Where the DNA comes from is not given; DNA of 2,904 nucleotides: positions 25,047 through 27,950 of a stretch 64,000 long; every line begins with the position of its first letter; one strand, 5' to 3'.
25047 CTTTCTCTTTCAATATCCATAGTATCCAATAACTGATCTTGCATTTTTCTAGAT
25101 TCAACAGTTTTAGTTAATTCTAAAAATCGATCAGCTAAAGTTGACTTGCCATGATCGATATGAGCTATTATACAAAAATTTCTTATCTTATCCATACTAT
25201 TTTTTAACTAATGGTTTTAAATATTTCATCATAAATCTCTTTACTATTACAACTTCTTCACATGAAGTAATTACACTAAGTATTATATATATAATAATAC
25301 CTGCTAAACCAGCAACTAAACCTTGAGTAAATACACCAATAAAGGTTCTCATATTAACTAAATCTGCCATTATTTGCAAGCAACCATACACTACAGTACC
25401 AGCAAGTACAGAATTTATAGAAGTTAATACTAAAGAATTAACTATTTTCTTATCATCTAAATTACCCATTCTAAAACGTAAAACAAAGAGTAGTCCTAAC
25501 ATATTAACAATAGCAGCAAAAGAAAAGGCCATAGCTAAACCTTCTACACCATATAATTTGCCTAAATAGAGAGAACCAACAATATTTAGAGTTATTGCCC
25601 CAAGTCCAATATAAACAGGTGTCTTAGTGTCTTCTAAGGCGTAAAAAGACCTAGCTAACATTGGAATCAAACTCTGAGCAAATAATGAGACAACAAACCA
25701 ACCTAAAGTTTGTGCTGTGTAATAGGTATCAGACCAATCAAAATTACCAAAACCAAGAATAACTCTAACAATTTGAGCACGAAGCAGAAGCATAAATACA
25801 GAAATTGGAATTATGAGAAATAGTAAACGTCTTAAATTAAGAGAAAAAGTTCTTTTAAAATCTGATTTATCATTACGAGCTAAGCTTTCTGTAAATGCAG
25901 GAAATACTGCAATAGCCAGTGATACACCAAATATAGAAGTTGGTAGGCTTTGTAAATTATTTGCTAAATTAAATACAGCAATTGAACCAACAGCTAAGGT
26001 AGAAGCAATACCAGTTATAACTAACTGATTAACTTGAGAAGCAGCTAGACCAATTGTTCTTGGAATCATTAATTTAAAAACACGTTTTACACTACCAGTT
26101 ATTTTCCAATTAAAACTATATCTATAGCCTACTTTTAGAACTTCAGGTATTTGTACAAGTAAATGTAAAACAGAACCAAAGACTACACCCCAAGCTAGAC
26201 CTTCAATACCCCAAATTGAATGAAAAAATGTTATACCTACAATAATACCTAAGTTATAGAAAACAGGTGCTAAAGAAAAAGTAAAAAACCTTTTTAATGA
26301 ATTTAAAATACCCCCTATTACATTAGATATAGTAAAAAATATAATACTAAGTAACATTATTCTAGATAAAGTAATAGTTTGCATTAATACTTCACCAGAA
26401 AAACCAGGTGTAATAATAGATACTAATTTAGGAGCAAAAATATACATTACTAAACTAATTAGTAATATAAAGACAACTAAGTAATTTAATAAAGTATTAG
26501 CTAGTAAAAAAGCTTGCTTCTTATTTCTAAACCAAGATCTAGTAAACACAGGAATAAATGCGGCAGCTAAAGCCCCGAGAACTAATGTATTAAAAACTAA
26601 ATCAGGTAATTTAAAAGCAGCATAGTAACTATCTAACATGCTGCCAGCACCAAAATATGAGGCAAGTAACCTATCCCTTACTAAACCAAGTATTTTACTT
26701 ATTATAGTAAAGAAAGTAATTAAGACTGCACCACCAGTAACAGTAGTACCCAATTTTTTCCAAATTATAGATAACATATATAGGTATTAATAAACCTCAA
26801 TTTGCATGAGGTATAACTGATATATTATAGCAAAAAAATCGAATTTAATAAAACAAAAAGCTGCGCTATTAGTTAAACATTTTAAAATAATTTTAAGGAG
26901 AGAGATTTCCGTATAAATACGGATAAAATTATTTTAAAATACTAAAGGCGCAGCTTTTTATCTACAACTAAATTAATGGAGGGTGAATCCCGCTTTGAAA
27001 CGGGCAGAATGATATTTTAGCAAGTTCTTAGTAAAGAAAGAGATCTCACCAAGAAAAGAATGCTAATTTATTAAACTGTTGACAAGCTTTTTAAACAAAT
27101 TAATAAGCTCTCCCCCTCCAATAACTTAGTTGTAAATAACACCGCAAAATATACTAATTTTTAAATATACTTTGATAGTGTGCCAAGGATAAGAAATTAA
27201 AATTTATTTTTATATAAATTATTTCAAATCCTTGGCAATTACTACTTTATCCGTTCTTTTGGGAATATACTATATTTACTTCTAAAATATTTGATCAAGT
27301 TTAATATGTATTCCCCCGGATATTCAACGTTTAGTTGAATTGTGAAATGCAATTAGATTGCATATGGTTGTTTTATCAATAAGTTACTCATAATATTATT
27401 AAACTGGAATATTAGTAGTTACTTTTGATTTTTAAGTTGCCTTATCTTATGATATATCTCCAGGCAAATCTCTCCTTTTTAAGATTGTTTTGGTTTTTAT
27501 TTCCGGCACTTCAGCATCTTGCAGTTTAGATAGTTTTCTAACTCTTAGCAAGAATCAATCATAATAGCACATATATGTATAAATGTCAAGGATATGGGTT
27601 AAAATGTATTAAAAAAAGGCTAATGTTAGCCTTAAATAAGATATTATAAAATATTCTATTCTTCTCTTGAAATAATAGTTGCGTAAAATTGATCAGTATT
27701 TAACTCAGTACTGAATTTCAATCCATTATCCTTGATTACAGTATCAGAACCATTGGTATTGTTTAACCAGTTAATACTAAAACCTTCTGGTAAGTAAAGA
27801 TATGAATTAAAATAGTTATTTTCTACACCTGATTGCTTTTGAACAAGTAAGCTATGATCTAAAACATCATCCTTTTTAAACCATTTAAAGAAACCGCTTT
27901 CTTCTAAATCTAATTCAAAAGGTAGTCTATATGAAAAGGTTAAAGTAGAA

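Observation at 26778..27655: ~870-bp hairpin-rich non-coding block with its own strong minus-strand promoter and a terminator-like compound hairpin: candidate structured ncRNA or long regulatory leader upstream of murJ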

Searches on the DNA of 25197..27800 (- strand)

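Call 4: search_rna_families(source=window, start=26600, end=27800, threshold=evalue, max_evalue=10, show_alignments=3)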
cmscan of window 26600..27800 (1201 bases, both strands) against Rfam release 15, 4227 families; matches with E-value up to 10: 15.
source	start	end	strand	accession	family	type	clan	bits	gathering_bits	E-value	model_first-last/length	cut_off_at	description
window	27081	27186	-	RF01692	Bacteroid-trp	Cis-reg; leader;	-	23.3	49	8.3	1-131/131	no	Bacteroidete tryptophan peptide leader RNA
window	26898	26943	+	RF04355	Plastid-atpF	Intron;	-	23.2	52.5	2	1-53/53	no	Plastid-atpF group II-D1 intron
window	27180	27238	+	RF00318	snoZ175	Gene; snRNA; snoRNA; CD-box;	-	21.4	43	2.1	1-81/81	no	Small nucleolar RNA Z175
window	27180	27238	-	RF03321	mir-1006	Gene; miRNA;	-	19.7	64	1.2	1-78/78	no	mir-1006 microRNA precursor family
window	26857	26965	-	RF01490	rli51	Cis-reg;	-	18.6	48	3.2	1-121/121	no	Listeria snRNA rli51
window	26856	26956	-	RF04127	MIR8007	Gene; miRNA;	-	18.5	195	0.91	1-226/226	no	MIR8007 microRNA precursor family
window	27182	27235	+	RF04172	MIR8675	Gene; miRNA;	-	18.5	90.8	2.3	1-95/95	no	MIR8675 microRNA precursor family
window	27180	27238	+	RF00606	SNORD93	Gene; snRNA; snoRNA; CD-box;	-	17.7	60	4.2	1-74/74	no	Small nucleolar RNA SNORD93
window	27167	27252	+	RF00645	MIR169_2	Gene; miRNA;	CL00098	17.4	50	0.26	1-118/118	no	MIR169_2 microRNA precursor family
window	26607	26657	-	RF00455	mir-15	Gene; miRNA;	CL00085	17.2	57.3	0.52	1-88/88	no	mir-15 microRNA precursor family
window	27177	27240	+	RF03238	mir-1542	Gene; miRNA;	-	16.5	70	4.3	1-72/72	no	mir-1542 microRNA precursor family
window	27154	27210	+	RF00344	snoZ267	Gene; snRNA; snoRNA; CD-box;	-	16.3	43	7.4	1-73/73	no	Small nucleolar RNA Z267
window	27513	27575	-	RF00538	snoCD11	Gene; snRNA; snoRNA; CD-box;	-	16.3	60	9.2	1-75/75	no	Small nucleolar RNA CD11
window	26707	26826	-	RF01471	rliB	Gene; sRNA;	-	15.6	40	2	1-360/360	no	Listeria sRNA rliB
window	27182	27236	-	RF00645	MIR169_2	Gene; miRNA;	CL00098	13.6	50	5.4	14-103/118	no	MIR169_2 microRNA precursor family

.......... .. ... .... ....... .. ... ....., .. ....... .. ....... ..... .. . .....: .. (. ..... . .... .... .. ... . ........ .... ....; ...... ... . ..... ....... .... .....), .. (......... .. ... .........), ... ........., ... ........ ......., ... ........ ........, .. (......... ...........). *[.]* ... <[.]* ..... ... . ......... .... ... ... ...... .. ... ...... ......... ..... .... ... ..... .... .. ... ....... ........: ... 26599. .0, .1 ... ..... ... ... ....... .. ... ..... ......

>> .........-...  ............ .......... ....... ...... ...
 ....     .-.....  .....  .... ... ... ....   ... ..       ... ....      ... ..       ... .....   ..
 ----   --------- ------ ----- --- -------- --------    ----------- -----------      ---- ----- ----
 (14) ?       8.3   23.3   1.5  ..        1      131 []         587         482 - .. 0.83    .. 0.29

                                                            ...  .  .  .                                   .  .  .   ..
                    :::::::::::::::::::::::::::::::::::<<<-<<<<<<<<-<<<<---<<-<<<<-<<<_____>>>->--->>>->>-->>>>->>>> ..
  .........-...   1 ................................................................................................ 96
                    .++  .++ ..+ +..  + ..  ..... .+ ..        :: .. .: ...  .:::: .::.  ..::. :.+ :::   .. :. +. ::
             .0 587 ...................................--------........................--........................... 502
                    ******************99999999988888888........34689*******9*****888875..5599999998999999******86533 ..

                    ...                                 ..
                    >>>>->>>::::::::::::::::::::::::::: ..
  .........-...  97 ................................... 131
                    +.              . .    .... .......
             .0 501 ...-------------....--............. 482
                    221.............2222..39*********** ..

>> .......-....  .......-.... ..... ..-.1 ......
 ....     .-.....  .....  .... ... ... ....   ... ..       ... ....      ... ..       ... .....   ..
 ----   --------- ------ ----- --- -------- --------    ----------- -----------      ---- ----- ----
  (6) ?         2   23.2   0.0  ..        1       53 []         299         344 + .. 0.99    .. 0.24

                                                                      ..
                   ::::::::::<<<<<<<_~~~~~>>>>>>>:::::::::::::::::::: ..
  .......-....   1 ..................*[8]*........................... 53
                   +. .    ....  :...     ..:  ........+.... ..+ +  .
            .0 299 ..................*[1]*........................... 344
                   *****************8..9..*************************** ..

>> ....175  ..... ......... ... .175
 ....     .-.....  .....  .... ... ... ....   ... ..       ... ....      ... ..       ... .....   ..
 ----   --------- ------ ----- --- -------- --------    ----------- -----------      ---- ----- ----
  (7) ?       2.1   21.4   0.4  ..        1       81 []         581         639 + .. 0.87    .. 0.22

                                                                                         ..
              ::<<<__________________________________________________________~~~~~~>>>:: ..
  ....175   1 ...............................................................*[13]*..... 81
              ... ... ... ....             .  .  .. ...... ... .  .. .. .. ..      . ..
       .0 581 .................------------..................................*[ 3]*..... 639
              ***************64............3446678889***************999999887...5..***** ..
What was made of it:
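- On tmRNA: No Rfam tmRNA hit (call 4).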

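Call 26: search_rna_families(source=L007, start=3440, end=3900, threshold=evalue, max_evalue=10, show_alignments=2)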
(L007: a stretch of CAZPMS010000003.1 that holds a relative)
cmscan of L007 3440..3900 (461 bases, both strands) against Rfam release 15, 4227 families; matches with E-value up to 10: 1.
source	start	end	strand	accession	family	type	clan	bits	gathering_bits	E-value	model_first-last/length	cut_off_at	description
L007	3722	3861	+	RF04133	MIR2646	Gene; miRNA;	-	14.1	245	1.2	36-221/256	no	MIR2646 microRNA precursor family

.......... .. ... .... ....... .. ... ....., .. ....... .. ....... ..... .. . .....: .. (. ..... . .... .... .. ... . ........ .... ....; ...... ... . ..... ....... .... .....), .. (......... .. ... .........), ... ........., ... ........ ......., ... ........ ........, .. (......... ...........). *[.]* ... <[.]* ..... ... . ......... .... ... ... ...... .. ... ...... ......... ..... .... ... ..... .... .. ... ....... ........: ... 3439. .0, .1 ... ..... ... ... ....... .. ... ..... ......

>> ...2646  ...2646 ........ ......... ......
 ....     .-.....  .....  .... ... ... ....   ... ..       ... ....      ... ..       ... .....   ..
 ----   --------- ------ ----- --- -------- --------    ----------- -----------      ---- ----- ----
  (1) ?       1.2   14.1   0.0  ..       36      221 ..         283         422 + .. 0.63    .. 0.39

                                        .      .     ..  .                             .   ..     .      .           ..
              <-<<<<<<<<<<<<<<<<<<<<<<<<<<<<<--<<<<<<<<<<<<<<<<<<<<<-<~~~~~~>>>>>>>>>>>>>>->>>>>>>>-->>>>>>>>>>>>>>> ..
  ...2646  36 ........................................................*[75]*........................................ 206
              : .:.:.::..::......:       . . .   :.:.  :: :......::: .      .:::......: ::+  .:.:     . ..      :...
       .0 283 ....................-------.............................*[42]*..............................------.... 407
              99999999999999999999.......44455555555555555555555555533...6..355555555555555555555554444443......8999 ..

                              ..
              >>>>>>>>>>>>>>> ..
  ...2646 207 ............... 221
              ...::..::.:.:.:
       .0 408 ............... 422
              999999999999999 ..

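Call 27: search_rna_families(source=L010, start=4200, end=4720, threshold=evalue, max_evalue=10, show_alignments=2)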
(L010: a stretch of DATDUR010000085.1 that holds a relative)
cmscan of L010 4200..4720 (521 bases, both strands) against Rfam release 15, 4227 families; matches with E-value up to 10: 2.
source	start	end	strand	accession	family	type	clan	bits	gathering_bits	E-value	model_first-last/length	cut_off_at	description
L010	4528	4650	+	RF04206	MIR9555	Gene; miRNA;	-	20.6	119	0.47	1-137/137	no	MIR9555 microRNA precursor family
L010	4444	4572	-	RF01578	RUF1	Gene; sRNA;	-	16.7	70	0.99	1-264/264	no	Plasmodium RNA of unkown function RUF1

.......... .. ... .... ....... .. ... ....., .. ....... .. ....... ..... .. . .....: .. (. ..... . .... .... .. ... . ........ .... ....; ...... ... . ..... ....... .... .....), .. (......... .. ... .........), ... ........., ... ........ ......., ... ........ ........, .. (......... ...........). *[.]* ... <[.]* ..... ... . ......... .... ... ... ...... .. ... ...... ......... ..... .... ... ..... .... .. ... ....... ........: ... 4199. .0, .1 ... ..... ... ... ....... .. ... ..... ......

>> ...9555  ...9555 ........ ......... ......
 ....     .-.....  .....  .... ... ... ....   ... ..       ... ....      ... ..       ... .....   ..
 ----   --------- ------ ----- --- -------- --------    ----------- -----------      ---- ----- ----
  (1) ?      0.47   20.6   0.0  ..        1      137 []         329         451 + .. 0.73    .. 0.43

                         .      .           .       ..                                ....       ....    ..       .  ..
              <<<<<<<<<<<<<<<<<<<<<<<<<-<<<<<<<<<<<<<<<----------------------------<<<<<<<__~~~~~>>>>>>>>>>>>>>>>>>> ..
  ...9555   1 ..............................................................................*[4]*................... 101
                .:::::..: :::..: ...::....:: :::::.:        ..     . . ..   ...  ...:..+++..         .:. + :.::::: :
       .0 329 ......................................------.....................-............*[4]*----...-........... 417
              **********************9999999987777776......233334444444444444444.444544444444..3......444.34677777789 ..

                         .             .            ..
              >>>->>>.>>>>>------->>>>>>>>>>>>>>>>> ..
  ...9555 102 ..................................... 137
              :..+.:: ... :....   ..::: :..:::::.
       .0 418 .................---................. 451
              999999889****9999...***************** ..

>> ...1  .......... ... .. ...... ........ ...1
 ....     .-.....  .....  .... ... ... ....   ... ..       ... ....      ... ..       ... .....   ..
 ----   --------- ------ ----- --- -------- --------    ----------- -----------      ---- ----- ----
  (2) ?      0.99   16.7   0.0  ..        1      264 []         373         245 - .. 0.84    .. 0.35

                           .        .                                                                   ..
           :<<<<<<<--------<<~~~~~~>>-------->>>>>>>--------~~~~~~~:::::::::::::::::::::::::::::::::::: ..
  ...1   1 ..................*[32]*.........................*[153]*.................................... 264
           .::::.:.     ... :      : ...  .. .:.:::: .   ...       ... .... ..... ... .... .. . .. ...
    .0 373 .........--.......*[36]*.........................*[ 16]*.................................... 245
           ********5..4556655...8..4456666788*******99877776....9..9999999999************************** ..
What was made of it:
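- On Any Rfam 15 family (4227 covariance models): Relaxed E-value scans of the gap and of the L007 and L010 RNAs give only sub-threshold noise, such as miRNA and snoRNA models at 14-23 bits (calls 4, 26, 27).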

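Call 36: build_rna_model(alignment_id=A4)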
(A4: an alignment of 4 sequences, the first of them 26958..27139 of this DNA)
Model R1 built from alignment A4 (4 sequences, 204 columns); structure: RNAalifold consensus.
model positions 174; base pairs 53; branch points 2; effective number of sequences 1.49; information 0.59 bits per position. Calibrated on 0.2 Mb of random sequence (short: E-values are rough).
structure used (alignment columns):
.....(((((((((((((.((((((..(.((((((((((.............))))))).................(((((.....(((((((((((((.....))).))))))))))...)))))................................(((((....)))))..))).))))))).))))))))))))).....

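Call 38: search_with_rna_model(model_id=R1, sources=[L092, L093, L094, L095, L096, L097, L098, L099, L100, L101, L102, L103, L104, L105, L106, L107, L108, L109, L110, L111, L112, L113, L114, L115, L116, L117, L118, L119, L120, L121, L122, L123, L124, L125, L126, L127, L128, L129, L130, L131, L132, L133, L134, L135, L136, L137, L138, L139, L140, L141, L142, L143, L144, L145, L146, L147, L148, L149, L150, L151, L152, L153, L154, L155, L156, L157, L158, L159, L160, L161, L162, L163, L164, L165, L166, L167, L168, L169, L170, L171, L172, L173, L174, L175, L176, L177, L178, L179, L180, L181, L182, L183, L184, L185, L186, L187, L188, L189, L190, L191], max_evalue=1)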
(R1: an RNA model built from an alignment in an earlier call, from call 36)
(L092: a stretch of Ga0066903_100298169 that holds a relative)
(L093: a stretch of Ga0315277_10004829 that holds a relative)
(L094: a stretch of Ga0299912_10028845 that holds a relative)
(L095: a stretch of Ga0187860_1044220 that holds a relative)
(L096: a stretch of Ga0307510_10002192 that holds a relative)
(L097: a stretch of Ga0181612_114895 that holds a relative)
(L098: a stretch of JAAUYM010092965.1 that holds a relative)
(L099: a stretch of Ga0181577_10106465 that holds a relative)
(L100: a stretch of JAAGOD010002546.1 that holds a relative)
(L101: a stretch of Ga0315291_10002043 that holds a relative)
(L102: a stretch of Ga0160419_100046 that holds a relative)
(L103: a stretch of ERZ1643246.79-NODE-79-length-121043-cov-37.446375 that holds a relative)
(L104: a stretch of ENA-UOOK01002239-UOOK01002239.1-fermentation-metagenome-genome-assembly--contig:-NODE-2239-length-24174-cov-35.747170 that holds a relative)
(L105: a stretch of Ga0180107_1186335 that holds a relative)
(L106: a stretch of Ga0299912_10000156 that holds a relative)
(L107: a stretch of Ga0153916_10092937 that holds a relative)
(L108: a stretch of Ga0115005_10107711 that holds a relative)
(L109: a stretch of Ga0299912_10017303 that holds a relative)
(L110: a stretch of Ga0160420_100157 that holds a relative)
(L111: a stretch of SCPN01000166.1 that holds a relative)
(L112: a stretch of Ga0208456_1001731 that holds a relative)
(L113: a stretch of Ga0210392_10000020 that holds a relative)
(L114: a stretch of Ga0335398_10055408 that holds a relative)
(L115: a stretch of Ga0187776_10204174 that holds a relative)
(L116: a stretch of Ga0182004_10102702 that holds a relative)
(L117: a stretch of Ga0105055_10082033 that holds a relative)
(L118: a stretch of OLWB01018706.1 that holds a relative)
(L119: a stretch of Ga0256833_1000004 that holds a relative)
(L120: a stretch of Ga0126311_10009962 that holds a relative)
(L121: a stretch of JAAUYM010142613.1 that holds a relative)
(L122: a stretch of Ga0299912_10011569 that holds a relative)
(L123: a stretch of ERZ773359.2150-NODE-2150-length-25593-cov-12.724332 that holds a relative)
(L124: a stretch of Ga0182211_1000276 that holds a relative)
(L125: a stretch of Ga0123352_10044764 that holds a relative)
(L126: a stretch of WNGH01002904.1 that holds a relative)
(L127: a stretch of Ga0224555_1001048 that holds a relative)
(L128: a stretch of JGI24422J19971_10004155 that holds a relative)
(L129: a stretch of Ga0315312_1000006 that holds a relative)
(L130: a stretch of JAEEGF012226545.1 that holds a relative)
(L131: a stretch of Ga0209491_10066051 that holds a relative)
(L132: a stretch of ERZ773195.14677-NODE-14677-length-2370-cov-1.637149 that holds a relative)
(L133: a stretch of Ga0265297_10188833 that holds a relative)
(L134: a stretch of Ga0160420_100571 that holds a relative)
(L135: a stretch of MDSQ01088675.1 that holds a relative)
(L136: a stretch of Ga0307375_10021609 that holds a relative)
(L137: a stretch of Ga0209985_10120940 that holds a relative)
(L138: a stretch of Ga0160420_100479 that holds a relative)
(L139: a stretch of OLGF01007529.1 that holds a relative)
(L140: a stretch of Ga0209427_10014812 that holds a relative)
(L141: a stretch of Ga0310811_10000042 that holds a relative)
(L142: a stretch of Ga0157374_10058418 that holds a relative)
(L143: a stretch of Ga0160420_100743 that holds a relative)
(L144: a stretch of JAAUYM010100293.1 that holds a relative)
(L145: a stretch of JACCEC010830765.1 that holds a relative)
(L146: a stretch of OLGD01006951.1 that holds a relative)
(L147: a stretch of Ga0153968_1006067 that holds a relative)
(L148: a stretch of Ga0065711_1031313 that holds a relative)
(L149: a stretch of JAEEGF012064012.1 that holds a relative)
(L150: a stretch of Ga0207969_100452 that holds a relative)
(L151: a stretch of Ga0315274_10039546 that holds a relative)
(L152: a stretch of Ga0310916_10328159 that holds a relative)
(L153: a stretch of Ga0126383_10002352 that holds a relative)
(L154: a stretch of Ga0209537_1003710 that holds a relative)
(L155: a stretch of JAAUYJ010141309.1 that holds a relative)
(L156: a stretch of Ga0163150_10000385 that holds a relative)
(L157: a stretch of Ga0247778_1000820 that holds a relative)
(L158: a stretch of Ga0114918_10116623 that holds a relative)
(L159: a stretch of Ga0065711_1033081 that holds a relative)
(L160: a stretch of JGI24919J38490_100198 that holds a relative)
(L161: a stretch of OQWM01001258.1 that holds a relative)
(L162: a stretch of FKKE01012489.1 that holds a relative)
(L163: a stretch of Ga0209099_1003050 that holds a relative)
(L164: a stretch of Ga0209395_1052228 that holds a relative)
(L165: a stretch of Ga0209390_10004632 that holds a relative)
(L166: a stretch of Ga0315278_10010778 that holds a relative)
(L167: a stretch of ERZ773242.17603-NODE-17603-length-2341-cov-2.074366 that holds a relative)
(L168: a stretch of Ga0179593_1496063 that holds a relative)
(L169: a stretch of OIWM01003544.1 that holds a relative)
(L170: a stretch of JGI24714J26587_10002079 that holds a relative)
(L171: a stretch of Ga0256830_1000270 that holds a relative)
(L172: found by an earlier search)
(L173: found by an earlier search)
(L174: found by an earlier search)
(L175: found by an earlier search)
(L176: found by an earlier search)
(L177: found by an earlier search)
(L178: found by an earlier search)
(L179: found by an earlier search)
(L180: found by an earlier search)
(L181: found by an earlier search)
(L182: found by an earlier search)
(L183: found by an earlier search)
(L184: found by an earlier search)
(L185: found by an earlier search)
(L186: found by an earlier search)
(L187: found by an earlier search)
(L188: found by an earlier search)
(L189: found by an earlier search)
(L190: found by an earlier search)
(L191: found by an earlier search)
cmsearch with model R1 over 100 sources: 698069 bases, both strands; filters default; matches with E-value up to 1: 2.
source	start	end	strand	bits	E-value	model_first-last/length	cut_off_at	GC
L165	204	353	-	27.2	0.00038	1-174/174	no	0.58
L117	1795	1980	+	18.1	0.089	1-174/174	no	0.58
